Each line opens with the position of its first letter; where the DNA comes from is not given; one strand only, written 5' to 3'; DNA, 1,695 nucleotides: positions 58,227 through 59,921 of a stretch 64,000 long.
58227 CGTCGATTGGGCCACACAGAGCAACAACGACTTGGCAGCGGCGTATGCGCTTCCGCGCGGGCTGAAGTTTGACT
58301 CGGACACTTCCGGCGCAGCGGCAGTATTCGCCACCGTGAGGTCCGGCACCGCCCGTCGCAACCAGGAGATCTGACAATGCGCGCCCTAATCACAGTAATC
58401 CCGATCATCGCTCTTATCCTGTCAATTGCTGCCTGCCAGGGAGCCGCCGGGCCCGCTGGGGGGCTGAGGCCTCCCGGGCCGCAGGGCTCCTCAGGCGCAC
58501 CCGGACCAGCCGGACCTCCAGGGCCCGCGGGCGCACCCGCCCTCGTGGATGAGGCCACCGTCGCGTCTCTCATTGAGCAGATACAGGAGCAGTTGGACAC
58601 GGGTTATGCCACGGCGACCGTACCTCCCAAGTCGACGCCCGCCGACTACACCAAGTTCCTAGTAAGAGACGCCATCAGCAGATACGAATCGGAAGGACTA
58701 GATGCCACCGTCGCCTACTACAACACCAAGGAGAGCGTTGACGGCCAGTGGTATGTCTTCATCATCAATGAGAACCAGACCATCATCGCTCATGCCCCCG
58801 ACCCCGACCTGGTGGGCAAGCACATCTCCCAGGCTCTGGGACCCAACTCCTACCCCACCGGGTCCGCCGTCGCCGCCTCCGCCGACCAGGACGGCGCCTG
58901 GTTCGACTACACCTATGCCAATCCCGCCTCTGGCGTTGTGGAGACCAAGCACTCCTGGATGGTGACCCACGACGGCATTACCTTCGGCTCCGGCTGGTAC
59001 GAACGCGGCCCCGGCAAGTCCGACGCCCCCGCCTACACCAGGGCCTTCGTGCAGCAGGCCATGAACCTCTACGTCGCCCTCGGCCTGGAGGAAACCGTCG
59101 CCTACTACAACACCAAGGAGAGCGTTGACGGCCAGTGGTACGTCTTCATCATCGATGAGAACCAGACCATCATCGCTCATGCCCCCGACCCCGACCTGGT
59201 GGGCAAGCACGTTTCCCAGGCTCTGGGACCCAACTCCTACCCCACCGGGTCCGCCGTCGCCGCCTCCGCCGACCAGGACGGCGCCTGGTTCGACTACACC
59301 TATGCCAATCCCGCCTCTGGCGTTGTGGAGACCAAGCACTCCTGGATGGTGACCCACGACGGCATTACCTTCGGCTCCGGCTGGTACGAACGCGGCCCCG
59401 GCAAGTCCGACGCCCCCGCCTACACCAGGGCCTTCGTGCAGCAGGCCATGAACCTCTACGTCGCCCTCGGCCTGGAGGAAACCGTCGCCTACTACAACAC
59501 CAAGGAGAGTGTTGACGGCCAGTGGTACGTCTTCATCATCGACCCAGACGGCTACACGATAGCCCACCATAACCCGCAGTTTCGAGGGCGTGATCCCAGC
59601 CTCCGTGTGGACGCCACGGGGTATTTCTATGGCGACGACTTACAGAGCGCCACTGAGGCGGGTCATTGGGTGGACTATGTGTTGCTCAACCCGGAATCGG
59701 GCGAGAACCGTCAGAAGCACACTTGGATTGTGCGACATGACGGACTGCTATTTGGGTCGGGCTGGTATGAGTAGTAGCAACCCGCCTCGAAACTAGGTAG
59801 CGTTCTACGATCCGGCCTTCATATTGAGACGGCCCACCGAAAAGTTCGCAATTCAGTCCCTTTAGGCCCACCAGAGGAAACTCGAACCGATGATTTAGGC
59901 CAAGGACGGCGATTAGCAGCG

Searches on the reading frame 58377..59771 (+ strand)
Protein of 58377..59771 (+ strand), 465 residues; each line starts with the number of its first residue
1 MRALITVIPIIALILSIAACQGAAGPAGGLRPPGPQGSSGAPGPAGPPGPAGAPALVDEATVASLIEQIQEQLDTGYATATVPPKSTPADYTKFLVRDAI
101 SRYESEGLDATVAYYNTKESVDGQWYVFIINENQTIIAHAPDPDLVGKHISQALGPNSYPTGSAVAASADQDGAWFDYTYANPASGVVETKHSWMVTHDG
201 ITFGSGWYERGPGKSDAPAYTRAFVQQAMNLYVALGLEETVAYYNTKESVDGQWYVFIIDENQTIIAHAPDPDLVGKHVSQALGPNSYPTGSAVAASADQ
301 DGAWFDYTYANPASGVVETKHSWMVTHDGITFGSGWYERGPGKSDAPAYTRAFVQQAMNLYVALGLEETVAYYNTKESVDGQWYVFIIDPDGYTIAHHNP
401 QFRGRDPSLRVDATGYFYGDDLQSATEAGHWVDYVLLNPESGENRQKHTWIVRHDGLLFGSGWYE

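Call 41: search_protein_families(library=pfam, proteins=[window:58377-59771:+], max_evalue=0.001)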
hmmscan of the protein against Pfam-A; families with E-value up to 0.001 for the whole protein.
window:58377-59771:+ (465 aa): 5 families
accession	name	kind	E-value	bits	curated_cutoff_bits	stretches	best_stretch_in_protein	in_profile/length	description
PF17200.10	sCache_2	-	3.7e-23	82.6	25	3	249-322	50-124/155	Single Cache domain 2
PF08269.17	dCache_2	-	6.6e-20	71.9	26.5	3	250-323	91-166/298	Cache domain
PF17203.10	sCache_3_2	-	8.4e-14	52.3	28.4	0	116-165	45-93/140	Single cache domain 3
PF02743.24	dCache_1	-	6.5e-05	23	45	0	384-417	169-211/240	Cache domain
PF11141.13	DUF2914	-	7.4e-05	22.8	23.6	0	245-268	34-57/62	Protein of unknown function (DUF2914)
